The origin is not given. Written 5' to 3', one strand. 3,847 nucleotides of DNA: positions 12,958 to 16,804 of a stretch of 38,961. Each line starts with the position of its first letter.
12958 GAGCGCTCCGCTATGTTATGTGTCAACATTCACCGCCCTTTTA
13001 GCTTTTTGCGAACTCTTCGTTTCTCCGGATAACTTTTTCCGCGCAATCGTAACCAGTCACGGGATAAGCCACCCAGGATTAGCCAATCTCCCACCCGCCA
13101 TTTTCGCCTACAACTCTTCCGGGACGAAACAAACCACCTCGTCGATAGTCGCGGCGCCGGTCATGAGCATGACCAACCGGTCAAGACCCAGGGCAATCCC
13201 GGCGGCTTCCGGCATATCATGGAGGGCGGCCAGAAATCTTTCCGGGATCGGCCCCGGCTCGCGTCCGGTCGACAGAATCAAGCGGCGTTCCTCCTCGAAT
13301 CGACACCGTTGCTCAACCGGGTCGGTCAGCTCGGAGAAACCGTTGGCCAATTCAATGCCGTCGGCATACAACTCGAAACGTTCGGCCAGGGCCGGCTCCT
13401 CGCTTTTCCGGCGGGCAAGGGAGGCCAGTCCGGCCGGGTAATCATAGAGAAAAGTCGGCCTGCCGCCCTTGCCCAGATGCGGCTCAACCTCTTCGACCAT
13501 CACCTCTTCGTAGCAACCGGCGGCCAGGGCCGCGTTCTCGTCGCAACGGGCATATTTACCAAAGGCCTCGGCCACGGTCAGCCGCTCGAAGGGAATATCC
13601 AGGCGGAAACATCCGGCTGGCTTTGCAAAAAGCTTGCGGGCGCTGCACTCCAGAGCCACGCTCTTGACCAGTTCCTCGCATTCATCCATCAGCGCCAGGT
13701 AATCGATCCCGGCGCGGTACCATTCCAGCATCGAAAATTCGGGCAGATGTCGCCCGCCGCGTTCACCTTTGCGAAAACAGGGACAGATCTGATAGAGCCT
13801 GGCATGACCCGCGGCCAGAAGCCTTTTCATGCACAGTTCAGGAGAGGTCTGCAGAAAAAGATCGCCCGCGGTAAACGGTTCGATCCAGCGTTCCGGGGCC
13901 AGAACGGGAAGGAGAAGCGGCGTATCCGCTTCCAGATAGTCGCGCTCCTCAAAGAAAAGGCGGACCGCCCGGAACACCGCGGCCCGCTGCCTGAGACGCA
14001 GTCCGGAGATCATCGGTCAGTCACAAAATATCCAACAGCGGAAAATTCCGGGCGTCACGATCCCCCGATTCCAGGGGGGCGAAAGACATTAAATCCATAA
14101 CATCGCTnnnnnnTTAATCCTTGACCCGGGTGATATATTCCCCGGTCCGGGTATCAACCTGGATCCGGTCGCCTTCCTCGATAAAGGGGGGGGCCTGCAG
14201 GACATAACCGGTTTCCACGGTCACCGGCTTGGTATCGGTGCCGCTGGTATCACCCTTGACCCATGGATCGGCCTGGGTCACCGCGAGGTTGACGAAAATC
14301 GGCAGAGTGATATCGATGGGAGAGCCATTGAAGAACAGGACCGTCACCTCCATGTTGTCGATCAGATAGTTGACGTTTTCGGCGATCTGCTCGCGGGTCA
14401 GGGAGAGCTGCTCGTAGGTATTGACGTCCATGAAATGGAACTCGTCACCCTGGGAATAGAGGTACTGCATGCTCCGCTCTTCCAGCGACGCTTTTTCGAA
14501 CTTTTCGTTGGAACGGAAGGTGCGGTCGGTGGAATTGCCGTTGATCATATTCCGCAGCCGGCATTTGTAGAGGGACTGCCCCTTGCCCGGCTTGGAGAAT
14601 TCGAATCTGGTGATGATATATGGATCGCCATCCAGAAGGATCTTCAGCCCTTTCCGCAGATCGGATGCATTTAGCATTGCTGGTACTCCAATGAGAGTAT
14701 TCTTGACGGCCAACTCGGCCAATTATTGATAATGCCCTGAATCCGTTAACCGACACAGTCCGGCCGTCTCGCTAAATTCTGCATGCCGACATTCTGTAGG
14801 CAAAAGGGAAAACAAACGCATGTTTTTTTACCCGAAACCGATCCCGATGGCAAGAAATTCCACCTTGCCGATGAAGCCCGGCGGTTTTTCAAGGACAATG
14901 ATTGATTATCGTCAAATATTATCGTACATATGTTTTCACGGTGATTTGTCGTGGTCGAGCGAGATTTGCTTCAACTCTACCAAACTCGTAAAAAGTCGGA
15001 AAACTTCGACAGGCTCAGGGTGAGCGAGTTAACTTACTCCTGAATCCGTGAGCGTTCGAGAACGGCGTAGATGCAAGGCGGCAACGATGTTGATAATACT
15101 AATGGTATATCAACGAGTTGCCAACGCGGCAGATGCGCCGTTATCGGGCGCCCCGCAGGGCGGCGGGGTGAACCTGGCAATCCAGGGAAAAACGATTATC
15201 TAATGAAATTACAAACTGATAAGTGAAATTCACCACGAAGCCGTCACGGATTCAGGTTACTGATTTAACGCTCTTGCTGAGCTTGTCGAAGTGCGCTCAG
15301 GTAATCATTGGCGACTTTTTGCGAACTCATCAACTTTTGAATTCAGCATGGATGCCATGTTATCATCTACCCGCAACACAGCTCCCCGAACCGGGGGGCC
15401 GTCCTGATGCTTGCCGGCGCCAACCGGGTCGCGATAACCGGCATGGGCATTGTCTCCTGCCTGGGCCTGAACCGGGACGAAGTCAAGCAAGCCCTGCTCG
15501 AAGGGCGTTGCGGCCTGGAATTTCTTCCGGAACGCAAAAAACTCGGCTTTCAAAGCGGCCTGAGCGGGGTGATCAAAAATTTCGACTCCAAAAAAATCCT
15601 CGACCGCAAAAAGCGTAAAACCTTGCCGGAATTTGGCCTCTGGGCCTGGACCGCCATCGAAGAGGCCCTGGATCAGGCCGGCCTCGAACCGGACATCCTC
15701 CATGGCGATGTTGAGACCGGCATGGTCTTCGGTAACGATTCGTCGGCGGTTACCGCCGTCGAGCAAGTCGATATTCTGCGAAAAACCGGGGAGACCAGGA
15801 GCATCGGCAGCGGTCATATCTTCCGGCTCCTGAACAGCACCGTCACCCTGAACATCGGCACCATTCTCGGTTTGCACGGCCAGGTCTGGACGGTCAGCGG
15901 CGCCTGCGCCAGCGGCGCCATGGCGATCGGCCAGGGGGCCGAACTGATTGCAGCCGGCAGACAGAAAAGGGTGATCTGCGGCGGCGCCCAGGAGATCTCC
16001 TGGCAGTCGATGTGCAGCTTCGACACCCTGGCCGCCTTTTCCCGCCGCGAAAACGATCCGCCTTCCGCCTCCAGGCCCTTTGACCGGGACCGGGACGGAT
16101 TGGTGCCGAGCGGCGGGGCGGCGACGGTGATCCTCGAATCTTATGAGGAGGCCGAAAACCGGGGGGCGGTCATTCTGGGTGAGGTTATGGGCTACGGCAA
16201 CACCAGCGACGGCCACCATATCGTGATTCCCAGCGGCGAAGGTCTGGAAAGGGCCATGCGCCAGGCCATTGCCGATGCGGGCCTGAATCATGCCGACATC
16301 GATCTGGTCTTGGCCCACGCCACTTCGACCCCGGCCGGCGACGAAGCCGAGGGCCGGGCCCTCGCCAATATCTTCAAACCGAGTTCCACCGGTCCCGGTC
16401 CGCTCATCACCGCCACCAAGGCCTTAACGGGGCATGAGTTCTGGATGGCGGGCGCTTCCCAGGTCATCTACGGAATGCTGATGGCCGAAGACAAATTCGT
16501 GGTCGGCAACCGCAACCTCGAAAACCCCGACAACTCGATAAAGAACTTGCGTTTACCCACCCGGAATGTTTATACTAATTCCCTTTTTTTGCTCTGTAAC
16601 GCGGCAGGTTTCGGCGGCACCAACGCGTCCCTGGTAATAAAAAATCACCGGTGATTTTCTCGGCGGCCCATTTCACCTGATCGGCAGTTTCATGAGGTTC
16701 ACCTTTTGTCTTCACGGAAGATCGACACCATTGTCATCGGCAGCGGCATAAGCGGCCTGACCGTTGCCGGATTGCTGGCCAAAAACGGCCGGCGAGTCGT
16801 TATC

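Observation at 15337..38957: Convergent ~23.5 kb aryl-polyene-like lipid cluster elaborated with three radical SAM enzymes, a CrtI-like flavoenzyme, an ABC-2 exporter and two envelope proteins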

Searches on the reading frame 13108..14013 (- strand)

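Call 8: search_protein_families(library=pfam, proteins=[window:13108-14013:-], max_evalue=0.001)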
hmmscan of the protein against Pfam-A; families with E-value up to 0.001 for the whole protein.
window:13108-14013:- (301 aa): 1 family
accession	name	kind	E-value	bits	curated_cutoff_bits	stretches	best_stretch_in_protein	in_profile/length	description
PF00152.25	tRNA-synt_2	-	3.5e-48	164.7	25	1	6-296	21-304/308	tRNA synthetases class II (D, K and N)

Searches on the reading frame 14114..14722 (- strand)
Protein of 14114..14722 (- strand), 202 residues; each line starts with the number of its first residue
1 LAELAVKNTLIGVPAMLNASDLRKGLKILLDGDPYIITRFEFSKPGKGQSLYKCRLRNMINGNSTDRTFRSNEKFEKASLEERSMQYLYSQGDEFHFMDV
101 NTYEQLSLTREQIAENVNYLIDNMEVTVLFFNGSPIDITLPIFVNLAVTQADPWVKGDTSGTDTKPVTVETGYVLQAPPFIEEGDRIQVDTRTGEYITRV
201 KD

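Call 8: search_protein_families(library=pfam, proteins=[window:14114-14722:-], max_evalue=0.001)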
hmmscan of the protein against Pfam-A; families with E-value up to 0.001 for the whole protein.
window:14114-14722:- (202 aa): 3 families
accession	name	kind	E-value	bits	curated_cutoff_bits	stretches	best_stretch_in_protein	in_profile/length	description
PF01132.26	EFP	-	1.8e-25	89.1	27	1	83-136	1-54/54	Elongation factor P (EF-P) OB domain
PF09285.17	Elong-fact-P_C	-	4.4e-24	84.4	25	1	144-199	1-56/56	Elongation factor P, C-terminal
PF08207.18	EFP_N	-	2e-23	82.6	23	1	19-75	2-58/58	Elongation factor P (EF-P) KOW-like domain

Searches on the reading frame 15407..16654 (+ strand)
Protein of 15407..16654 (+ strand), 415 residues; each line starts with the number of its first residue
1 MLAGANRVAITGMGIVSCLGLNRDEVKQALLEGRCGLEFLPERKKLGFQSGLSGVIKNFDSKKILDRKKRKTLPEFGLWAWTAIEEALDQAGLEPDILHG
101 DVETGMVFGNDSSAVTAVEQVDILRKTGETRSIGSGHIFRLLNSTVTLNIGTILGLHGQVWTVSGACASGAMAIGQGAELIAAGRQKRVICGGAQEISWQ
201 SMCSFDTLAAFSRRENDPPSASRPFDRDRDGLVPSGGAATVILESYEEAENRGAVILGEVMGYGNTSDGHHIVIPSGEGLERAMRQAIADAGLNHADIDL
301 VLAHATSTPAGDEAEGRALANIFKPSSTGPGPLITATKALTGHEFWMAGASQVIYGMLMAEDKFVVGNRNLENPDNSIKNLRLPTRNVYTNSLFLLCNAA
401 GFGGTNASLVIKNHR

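Call 3: search_protein_families(library=pfam, proteins=[window:15407-16654:+], max_evalue=0.01)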
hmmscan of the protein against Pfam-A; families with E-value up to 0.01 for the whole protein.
window:15407-16654:+ (415 aa): 3 families
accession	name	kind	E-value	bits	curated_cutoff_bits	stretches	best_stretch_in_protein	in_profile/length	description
PF00109.32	ketoacyl-synt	-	1.5e-32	113.6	20.8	1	6-249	2-252/252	Beta-ketoacyl synthase, N-terminal domain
PF02801.28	Ketoacyl-synt_C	-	1.5e-24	86.7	20.8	1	257-371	1-118/119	Beta-ketoacyl synthase, C-terminal domain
PF00108.29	Thiolase_N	-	3.2e-05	23.9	26.4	1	159-204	77-122/260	Thiolase, N-terminal domain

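Call 6: search_protein_families(library=ncbifam, proteins=[window:15407-16654:+], max_evalue=0.001)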
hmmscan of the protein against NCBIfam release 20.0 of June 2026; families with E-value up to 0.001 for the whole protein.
window:15407-16654:+ (415 aa): 27 families (the best 25 are shown)
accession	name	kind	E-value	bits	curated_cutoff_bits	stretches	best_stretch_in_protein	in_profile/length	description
NF005935.0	PRK07967.1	equivalog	2.5e-102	342.8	630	1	6-413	2-403/406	beta-ketoacyl-ACP synthase I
TIGR03150.1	fabF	equivalog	2e-90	303.4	493.75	1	6-412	1-407/407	beta-ketoacyl-ACP synthase II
NF005589.0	PRK07314.1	subfamily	3.1e-87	293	387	1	5-413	3-411/413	beta-ketoacyl-ACP synthase II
NF006587.0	PRK09116.1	equivalog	8.9e-83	278.3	470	1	6-413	2-406/408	beta-ketoacyl-ACP synthase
NF004970.0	PRK06333.1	subfamily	1.2e-80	271.5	525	1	6-413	4-421/424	beta-ketoacyl-ACP synthase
NF006274.0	PRK08439.1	equivalog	1.3e-66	225.1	621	1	6-413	2-405/406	beta-ketoacyl-ACP synthase II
NF005490.0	PRK07103.1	equivalog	1.3e-61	208.9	445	1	5-413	3-412/414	polyketide beta-ketoacyl:acyl carrier protein synthase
NF006434.0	PRK08722.1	equivalog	2.1e-61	208.1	759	1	6-413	4-413/414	beta-ketoacyl-ACP synthase II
NF005076.0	PRK06501.1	equivalog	3.8e-58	197.4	629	1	6-413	11-422/425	beta-ketoacyl-ACP synthase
NF006618.0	PRK09185.1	subfamily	2.7e-53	181.4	407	1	6-413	3-392/394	beta-ketoacyl-ACP synthase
NF005916.1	PRK07910.1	equivalog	4.9e-53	180.5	560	1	7-411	13-415/418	KasA/KasB family beta-ketoacyl-ACP synthase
NF004618.0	PRK05952.1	equivalog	3.3e-52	177.7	455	1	7-413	3-382/384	beta-ketoacyl-ACP synthase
NF058662.1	cispenta_AmcF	equivalog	6.4e-51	173.5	325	1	8-412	2-368/369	cispentacin biosynthesis acyltransferase subunit AmcF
NF045894.1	PKS_plus_SDR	equivalog_domain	3.4e-24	84.6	1740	1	86-359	100-363/1515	type I polyketide synthase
NF040607.1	mycolic_Pks13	equivalog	5.4e-21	73.8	2100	1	86-413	198-525/1680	polyketide synthase Pks13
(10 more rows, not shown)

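Call 58: search_solved_structures(query=window:15407-16651:+, max_evalue=1e-30)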
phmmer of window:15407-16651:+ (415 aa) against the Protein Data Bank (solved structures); distinct sequences matched with E-value up to 1e-30: 69 (the best 60 are shown).
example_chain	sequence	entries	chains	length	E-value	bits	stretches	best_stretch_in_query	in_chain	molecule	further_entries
7pps_A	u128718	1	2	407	7.6e-81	275.6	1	6-413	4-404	3-oxoacyl-[acyl-carrier-protein] synthase 1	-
1dd8_A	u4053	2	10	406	8.3e-78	265.6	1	6-412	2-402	BETA-KETOACYL [ACYL CARRIER PROTEIN] SYNTHASE I | KETOACYL SYNTHASE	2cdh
7sz9_A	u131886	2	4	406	2.3e-77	264.1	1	6-412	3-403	3-oxoacyl-[acyl-carrier-protein] synthase 1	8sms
9mlw_A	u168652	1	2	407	2.5e-77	264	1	6-412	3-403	3-oxoacyl-[acyl-carrier-protein] synthase 1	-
5kof_B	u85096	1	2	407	2.5e-77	264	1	6-412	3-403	3-oxoacyl-[acyl-carrier-protein] synthase 1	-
1fj4_A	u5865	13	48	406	2.8e-77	263.8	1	7-412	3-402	BETA-KETOACYL-[ACYL CARRIER PROTEIN] SYNTHASE I | BETA-KETOACYL ACYL CARRIER PROTEIN SYNTHASE I | 3-oxoacyl-[acyl-carrier-protein] synthase I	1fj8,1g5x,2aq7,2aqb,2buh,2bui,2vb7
7sqi_A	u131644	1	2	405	2.8e-77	263.8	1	7-412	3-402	Beta-ketoacyl-ACP synthase I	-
3oyt_A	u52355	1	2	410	3.3e-77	263.6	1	6-414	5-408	3-oxoacyl-[acyl-carrier-protein] synthase I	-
2byw_A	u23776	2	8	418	5.5e-77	262.8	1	6-412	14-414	3-OXOACYL-[ACYL-CARRIER-PROTEIN] SYNTHASE I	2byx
3u0f_A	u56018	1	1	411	5.8e-77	262.8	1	6-414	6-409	Beta-ketoacyl synthase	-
3lrf_A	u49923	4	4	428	6.5e-77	262.6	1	6-414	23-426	Beta-ketoacyl synthase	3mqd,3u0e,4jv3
1h4f_A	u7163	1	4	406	7.4e-77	262.4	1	7-412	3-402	3-OXOACYL-[ACYL-CARRIER-PROTEIN] SYNTHASE I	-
1ek4_A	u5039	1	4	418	2e-76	261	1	6-412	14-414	BETA-KETOACYL [ACYL CARRIER PROTEIN] SYNTHASE I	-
1f91_A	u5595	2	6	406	2.4e-76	260.7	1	6-412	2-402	BETA-KETOACYL-[ACYL-CARRIER-PROTEIN] SYNTHASE I | FATTY ACID SYNTHASE, KS DOMAIN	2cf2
4xox_A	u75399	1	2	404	2.5e-76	260.7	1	6-414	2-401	3-oxoacyl-ACP synthase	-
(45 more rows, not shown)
